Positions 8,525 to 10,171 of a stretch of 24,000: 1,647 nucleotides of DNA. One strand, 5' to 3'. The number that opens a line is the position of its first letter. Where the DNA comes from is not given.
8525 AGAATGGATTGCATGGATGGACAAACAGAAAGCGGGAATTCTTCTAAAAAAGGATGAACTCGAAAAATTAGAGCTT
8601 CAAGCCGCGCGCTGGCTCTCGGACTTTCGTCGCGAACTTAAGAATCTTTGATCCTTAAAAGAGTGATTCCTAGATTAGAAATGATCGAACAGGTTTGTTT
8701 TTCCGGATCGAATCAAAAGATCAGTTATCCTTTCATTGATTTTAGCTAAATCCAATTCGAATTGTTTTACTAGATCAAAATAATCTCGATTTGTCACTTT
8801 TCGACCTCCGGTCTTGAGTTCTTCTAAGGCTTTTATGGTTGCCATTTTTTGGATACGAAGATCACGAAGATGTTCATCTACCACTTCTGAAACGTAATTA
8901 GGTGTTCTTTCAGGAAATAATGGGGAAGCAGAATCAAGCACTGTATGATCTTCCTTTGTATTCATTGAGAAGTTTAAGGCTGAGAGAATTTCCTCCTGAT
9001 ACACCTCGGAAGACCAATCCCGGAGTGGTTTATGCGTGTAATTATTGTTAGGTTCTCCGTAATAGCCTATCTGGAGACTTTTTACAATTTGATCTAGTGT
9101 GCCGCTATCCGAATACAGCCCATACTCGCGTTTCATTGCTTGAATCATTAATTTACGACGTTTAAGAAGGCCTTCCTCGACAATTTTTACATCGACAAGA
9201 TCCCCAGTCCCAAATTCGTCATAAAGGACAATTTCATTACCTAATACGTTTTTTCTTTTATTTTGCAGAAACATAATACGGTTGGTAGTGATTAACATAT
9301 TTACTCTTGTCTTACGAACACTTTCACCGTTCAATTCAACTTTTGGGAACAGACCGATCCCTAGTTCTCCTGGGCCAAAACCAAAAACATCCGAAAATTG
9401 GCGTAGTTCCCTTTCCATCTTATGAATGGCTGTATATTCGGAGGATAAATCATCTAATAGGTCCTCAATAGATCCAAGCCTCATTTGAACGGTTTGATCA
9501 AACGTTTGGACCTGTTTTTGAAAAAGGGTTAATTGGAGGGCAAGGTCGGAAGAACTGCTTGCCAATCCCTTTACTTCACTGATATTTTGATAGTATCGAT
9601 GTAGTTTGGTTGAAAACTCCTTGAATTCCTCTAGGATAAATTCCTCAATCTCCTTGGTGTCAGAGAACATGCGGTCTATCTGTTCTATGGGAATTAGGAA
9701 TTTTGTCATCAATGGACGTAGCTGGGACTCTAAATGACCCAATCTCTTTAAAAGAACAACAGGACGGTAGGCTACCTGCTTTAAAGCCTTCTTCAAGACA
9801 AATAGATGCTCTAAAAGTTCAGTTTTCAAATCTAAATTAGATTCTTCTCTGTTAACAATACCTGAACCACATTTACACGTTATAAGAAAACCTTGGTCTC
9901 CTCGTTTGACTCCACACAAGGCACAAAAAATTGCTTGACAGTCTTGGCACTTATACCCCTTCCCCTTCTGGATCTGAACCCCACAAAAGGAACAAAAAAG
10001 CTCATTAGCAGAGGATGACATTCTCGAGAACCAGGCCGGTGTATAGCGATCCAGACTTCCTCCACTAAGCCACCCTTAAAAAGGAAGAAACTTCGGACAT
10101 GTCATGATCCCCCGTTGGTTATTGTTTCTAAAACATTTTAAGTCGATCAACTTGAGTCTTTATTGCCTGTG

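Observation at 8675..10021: Uncharacterised 448-aa ESCRT-cluster protein combining a FYVE/RING-like Zn finger, coiled coil, PH/GLUE-like domain and steadiness-box-like tail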

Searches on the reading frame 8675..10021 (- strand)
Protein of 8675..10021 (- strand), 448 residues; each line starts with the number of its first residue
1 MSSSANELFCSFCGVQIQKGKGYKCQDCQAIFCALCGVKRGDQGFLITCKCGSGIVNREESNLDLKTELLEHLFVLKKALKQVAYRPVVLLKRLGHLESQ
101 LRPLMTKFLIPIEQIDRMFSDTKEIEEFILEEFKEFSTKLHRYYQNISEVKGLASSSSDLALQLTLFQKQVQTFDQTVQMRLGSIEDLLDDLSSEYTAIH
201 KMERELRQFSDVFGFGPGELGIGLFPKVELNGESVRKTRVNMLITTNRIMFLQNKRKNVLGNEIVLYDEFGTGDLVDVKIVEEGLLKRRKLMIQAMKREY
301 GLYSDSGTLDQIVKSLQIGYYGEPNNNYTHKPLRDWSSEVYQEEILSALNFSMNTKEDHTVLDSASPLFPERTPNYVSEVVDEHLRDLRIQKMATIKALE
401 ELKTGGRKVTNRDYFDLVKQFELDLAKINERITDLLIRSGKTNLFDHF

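Call 5: search_protein_families(library=pfam, proteins=[window:8675-10021:-], max_evalue=1)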
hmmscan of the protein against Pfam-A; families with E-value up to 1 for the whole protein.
window:8675-10021:- (448 aa): 7 families
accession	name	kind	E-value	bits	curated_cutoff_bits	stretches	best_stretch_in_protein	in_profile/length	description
PF07275.16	ArdA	-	0.03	15.4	27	1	113-210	30-131/155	Antirestriction protein (ArdA)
PF18903.5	DUF5659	-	0.034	14.4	23.6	1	118-154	36-73/75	Domain of unknown function (DUF5659)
PF12128.14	DUF3584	-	0.05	11.5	31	1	108-208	780-874/1191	Protein of unknown function (DUF3584)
PF04513.17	Baculo_PEP_C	-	0.089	13.3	38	1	130-200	44-105/140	Baculovirus polyhedron envelope protein, PEP, C terminus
PF15091.11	DUF4554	-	0.13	11.7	27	1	133-171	312-350/458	Domain of unknown function (DUF4554)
PF07889.17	DUF1664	-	0.17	12.4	34.6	0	73-151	32-107/124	Protein of unknown function (DUF1664)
PF03107.22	C1_2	-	0.31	11.8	26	1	5-36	15-47/48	C1 domain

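Call 6: search_protein_families(library=ncbifam, proteins=[window:8675-10021:-], max_evalue=10)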
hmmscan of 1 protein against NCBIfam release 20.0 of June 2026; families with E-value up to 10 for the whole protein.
window:8675-10021:- (448 aa): 2 families
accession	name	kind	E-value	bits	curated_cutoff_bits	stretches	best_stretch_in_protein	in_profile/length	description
NF048017.1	antitoxin_RelB_like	equivalog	0.044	14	50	1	376-410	24-57/70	type II toxin-antitoxin system RelB family antitoxin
NF047515.1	SpiroCoCo_C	equivalog_domain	0.087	12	125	1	105-210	54-158/313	SpiroCoCo family coiled-coil protein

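Call 7: find_homologous_proteins(query=window:8675-10021:-, max_evalue=0.001)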
Query window:8675-10021:- (448 aa): 26 proteins with E <= 0.001 among 8000 candidates.
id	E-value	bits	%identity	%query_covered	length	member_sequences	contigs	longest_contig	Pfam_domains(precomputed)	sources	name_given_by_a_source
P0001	1.7e-295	998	100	100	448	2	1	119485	-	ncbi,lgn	ncbi:MAG: hypothetical protein ACFFFG_10415 [Candidatus Thorarchaeota archaeon]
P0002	2.7e-184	631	76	86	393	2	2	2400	-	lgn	-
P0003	2.9e-164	565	82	69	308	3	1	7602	-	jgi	jgi:hypothetical protein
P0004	3.7e-136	473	49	100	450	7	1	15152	-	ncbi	ncbi:MAG: hypothetical protein ACFE9L_10655 [Candidatus Hodarchaeota archaeon]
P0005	1.3e-131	458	49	99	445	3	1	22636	-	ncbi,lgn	ncbi:MAG: hypothetical protein ACFFAU_08505 [Candidatus Hodarchaeota archaeon]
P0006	2.3e-131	457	50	99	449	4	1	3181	-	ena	-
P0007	2.9e-128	447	48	99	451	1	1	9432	-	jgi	jgi:hypothetical protein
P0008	4.2e-128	446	49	99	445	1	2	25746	-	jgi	jgi:hypothetical protein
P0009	5.2e-126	439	49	99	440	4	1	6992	-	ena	-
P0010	1.0e-125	438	48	98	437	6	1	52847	-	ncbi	ncbi:MAG: hypothetical protein ACFFAE_00975 [Candidatus Hodarchaeota archaeon]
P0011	5.0e-125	436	48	99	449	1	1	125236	-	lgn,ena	-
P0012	9.3e-125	435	51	94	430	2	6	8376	-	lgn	-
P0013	1.6e-124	434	48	99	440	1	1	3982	-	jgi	jgi:hypothetical protein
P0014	1.6e-123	431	48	98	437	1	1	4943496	-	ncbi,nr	ncbi:MAG: zinc ribbon domain-containing protein [Candidatus Heimdallarchaeota archaeon]|nr:MAG: zinc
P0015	1.3e-122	428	47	97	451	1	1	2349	-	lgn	-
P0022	8.5e-111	389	44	99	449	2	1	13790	-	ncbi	ncbi:MAG: hypothetical protein ACTSW1_08145 [Candidatus Hodarchaeales archaeon]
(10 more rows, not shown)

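Call 17: search_solved_structures(query=A1, max_evalue=10, show_alignments=3)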
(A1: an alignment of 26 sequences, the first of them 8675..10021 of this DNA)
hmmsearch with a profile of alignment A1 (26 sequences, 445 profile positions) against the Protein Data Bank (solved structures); distinct sequences matched with E-value up to 10: 28.
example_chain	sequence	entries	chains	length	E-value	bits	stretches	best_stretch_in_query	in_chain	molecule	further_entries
6ra0_A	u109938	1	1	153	0.085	14.8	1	6-43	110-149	Serine/threonine-protein kinase dkf-1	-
1y02_A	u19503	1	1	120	0.098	14.6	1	9-55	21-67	FYVE-RING finger protein SAKURA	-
2ffw_A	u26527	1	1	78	0.11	14.4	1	4-43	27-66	Midline-1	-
9osb_A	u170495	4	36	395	0.14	14.1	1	165-224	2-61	Major capsid protein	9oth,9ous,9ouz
2jun_A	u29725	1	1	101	0.2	13.6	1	7-43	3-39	Midline-1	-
2lri_C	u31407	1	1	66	0.25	13.3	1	12-56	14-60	Autoimmune regulator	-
7p2k_A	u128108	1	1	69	0.27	13.2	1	4-61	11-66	E3 ubiquitin-protein ligase Arkadia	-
1joc_A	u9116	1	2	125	0.35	12.8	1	7-43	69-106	Early Endosomal Autoantigen 1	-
1hyi_A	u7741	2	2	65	0.35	12.8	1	6-44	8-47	ENDOSOME-ASSOCIATED PROTEIN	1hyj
6tly_A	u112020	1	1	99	0.56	12.1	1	17-54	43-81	Protein kinase, putative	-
7nd1_H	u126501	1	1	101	0.65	11.9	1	5-72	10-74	Polycomb complex protein BMI-1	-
4r8p_K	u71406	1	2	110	0.82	11.6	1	5-72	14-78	Polycomb complex protein BMI-1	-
3rpg_B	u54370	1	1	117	0.97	11.3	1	5-72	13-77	Polycomb complex protein BMI-1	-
6w9n_A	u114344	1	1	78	1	11.2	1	9-43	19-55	WD repeat and FYVE domain-containing protein 3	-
8a38_A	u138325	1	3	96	1.2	11.1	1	12-60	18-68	Tripartite motif-containing protein 2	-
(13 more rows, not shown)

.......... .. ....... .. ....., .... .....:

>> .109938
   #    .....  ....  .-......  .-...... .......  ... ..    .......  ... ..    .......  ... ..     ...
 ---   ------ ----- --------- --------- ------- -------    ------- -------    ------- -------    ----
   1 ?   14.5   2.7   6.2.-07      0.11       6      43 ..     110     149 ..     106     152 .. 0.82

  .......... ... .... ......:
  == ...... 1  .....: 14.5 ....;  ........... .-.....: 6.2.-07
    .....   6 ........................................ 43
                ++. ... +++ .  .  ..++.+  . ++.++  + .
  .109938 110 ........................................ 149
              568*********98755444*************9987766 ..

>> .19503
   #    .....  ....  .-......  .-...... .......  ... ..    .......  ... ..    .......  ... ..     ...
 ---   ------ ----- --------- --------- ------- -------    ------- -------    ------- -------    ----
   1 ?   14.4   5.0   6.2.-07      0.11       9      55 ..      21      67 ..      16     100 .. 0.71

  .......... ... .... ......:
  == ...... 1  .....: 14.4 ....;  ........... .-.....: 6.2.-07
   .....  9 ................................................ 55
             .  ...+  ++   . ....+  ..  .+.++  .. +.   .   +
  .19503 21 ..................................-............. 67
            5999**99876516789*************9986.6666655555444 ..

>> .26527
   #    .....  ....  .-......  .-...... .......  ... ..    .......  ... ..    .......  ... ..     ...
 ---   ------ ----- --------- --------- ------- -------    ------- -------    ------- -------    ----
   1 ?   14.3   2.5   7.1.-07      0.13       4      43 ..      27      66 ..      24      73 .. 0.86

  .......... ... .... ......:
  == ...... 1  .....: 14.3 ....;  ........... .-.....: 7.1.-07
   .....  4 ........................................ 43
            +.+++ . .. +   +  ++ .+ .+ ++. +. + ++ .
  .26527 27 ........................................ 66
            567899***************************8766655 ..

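Call 19: find_encoding_contigs(protein=P0014, flank=8000, max_places=2)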
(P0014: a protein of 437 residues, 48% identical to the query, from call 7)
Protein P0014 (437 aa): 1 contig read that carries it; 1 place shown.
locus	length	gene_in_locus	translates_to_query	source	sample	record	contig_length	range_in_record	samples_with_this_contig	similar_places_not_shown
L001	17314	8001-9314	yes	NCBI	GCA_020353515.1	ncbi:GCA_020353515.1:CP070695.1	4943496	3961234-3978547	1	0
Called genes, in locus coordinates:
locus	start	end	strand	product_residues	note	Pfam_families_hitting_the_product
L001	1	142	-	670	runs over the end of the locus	PF00515:TPR_1 (faint), PF07719:TPR_2 (faint), PF10602:RPN7 (faint), PF12895:ANAPC3 (faint), PF13176:TPR_7 (faint), PF13374:TPR_10 (faint), PF13424:TPR_12, PF17874:TPR_MalT, +5 more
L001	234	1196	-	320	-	PF00154:RecA_N, PF13481:AAA_25, PF08423:Rad51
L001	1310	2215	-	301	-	PF18030:Rimk_N, PF14398:ATPgrasp_YheCD (faint), PF02655:ATP-grasp_3, PF08443:RimK, PF02955:GSH-S_ATP, PF07478:Dala_Dala_lig_C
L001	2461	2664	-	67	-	PF01194:RNA_pol_N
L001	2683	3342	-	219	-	PF00318:Ribosomal_S2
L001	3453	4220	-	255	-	PF05871:ESCRT-II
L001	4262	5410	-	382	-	PF04212:MIT, PF00004:AAA, PF13173:AAA_14 (faint), PF17862:AAA_lid_3, PF09336:Vps4_C (weak)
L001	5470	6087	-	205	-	PF03357:Snf7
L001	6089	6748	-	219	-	PF03357:Snf7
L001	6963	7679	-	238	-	PF04157:EAP30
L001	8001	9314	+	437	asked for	-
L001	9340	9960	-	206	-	PF03997:VPS28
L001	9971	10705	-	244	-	PF00179:UQ_con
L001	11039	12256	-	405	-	PF00025:Arf, PF00071:Ras, PF08477:Roc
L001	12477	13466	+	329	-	PF01569:PAP2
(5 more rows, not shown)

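Call 20: find_encoding_contigs(protein=P0022, flank=8000, max_places=2)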
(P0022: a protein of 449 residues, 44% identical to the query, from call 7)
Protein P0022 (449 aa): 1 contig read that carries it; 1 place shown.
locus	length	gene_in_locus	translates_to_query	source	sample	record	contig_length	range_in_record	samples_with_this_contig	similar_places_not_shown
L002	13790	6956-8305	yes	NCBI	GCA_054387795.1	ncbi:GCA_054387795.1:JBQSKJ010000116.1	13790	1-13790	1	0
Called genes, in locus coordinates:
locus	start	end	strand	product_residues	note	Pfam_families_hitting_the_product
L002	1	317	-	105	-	PF18030:Rimk_N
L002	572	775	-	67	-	PF01194:RNA_pol_N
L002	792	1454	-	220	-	PF00318:Ribosomal_S2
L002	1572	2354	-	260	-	PF05871:ESCRT-II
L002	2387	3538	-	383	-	PF04212:MIT (weak), PF07724:AAA_2 (weak), PF00004:AAA, PF13173:AAA_14 (faint), PF17862:AAA_lid_3, PF09336:Vps4_C (weak)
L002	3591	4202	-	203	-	PF03357:Snf7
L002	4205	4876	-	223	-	PF03357:Snf7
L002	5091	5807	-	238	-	PF04157:EAP30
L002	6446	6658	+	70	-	-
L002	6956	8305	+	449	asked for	-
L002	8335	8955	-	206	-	PF03997:VPS28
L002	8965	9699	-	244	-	PF00179:UQ_con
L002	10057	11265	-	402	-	PF00025:Arf, PF00071:Ras, PF04670:Gtr1_RagA (faint), PF08477:Roc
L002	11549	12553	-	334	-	PF01569:PAP2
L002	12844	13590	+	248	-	PF04893:Yip1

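Call 21: find_encoding_contigs(protein=P0004, flank=8000, max_places=2)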
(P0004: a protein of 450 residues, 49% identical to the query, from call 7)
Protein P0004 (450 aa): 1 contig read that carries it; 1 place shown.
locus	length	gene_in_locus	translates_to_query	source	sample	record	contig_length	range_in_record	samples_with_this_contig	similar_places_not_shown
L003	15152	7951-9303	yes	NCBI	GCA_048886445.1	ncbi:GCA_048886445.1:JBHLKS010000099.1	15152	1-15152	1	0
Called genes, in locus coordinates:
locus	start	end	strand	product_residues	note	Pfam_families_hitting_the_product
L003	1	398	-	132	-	PF03357:Snf7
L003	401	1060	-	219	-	PF03357:Snf7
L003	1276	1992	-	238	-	PF04157:EAP30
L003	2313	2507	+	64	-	-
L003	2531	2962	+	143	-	-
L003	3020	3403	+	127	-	-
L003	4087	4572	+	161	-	-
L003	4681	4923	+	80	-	-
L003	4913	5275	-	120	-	-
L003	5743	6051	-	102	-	-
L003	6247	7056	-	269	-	-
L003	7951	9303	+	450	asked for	-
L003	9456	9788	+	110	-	-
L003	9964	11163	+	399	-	PF28559:TPR_SusR (faint), PF25058:ARM_TT21 (faint), PF07719:TPR_2 (faint), PF13174:TPR_6 (faint), PF13424:TPR_12 (weak), PF13424:TPR_12, PF00515:TPR_1 (weak), PF17874:TPR_MalT (weak), +9 more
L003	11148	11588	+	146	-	-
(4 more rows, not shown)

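Call 26: predict_structure(alignment_id=A1)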
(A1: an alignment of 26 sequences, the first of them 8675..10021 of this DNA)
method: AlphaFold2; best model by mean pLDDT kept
length: 448 residues; sequences in the alignment: 26
mean_pLDDT: 75.9   pTM: 0.57
mean pLDDT of the five models: 75.9, 73.9, 71.5, 68.0, 56.3
residues with pLDDT >= 90: 106; 70-90: 223; 50-70: 59; < 50: 60
segments of 3 or more residues with pLDDT < 50: 1-6, 40-43, 60-62, 152-155, 324-332, 354-378, 442-448
pLDDT, mean of each block of 10 residues (from residue 1): 49 68 78 68 58 65 66 86 91 89 86 86 93 91 82 58 87 94 94 91 87 81 91 73 92 81 87 86 75 87 90 88 45 67 85 43 31 45 71 82 64 78 87 72 40
secondary structure, 60 per line:
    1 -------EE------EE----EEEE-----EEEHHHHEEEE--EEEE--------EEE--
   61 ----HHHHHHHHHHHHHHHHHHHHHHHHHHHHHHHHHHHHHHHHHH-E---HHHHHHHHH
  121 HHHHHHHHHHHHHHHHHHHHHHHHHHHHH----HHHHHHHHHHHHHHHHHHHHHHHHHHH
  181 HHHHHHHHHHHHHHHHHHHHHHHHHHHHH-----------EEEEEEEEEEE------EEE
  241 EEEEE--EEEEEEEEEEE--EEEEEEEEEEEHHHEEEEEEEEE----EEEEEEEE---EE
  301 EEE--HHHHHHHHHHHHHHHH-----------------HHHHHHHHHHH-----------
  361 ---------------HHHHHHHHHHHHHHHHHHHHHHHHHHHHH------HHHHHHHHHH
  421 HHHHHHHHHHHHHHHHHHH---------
elements in order: E22-25 E31-33 H34-37 E38-41 E44-47 E56-58 H65-106 H112-149 H154-209 E221-231 E238-245 E248-258 E261-271 E275-283 E288-295 E299-303 H306-321 H339-349 H376-404 H411-439

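Call 28: search_protein_representatives(alignment_id=A1)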
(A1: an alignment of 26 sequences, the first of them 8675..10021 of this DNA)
Query: 26 sequences, 445 profile positions. Proteins with E-value up to 0.001 (for the whole library): 16; up to 1e-10: 11; up to 1e-30: 6. The best 16 are listed.
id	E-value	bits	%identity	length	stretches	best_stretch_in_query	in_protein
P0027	3.6e-205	698.4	-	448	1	4-444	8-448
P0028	5.5e-103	361.6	-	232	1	4-228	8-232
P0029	7.6e-99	347.9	-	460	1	4-445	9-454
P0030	3.4e-80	286.4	-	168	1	278-445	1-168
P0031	1.1e-33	133.1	-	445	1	6-282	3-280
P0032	4.2e-31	124.7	-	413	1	7-352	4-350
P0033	2.5e-24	102.3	-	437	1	6-434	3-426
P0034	1.2e-21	93.5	-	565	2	32-270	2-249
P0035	4.2e-13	65.3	-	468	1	4-369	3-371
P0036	2.6e-11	59.4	-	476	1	8-437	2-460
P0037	8.8e-11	57.7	-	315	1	46-305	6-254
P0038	1.5e-10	56.9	-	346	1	6-298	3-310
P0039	3.4e-10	55.7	-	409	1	69-407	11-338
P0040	5.2e-10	55.1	-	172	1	21-160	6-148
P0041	5.1e-06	42.0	-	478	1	8-438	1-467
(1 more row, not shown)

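Call 30: fold_search(model_id=the predicted structure, library=pdb)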
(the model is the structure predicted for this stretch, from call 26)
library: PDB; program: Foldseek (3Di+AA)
matches with E <= 10: 719; with E <= 0.001: 99
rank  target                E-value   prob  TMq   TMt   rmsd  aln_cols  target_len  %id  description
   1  1kzg_A                6.0e-07  1.00  0.24  0.31  20.8       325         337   10  DbsCdc42(Y889F) (released 2002-03-20)
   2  7sj4_A                9.0e-07  1.00  0.21  0.29  19.9       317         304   12  Human Trio residues 1284-1959 in complex with Rac1 (released 2022-07-06)
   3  1kz7_C                1.1e-06  1.00  0.24  0.32  20.5       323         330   10  Crystal Structure of the DH/PH Fragment of Murine Dbs in Complex with the Placental Isoform of Human Cdc42 (released 2002-03-20)
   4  1nty                  1.6e-06  1.00  0.24  0.33  18.2       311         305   13  Crystal structure of the first DH/PH domain of Trio to 1.7 A (released 2004-06-29)
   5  6nfa                  3.1e-06  1.00  0.26  0.29  18.0       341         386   11  Vav1 inhibited by an allosteric inhibitor: Vav1 inhibitors block GEF activity (released 2019-12-25)
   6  7csr_A                4.2e-06  1.00  0.22  0.23  20.2       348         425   10  Structure of Ephexin4 R676L (released 2021-02-24)
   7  1rj2_D                4.6e-06  1.00  0.23  0.29  19.0       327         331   10  Crystal structure of the DH/PH fragment of Dbs without bound GTPase (released 2004-06-29)
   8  2pz1                  4.9e-06  1.00  0.22  0.24  20.8       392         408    8  Crystal Structure of Auto-inhibited Asef (released 2007-08-21)
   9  1lb1_A                5.1e-06  1.00  0.25  0.33  20.1       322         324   11  Crystal Structure of the Dbl and Pleckstrin homology domains of Dbs in complex with RhoA (released 2002-05-29)
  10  4gzu_B                5.4e-06  1.00  0.23  0.24  21.7       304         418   10  Crystal structure of the DH-PH-PH domain of FARP2 (released 2013-03-13)
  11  2vrw_B                6.3e-06  1.00  0.21  0.25  17.8       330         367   11  Critical structural role for the PH and C1 domains of the Vav1 exchange factor (released 2008-06-17)
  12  2z0q                  6.6e-06  1.00  0.21  0.28  21.9       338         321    8  Crystal structure of DH-PH domain of RhoGEF3(Xpln) (released 2008-05-13)
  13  6d8z_C                7.3e-06  1.00  0.23  0.33  20.6       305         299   10  Crystal Structure of the C-terminal Guanine Nucleotide Exchange Factor Module of Human Trio (released 2019-02-20)
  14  4mt6                  7.3e-06  1.00  0.23  0.25  20.4       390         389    8  Crystal structure of closed inactive collybistin (released 2014-08-13)
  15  4xh9_D                1.0e-05  1.00  0.23  0.28  19.8       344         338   10  CRYSTAL STRUCTURE OF HUMAN RHOA IN COMPLEX WITH DH/PH FRAGMENT OF THE GUANINE NUCLEOTIDE EXCHANGE FACTOR NET1 (released 2015-01-14)
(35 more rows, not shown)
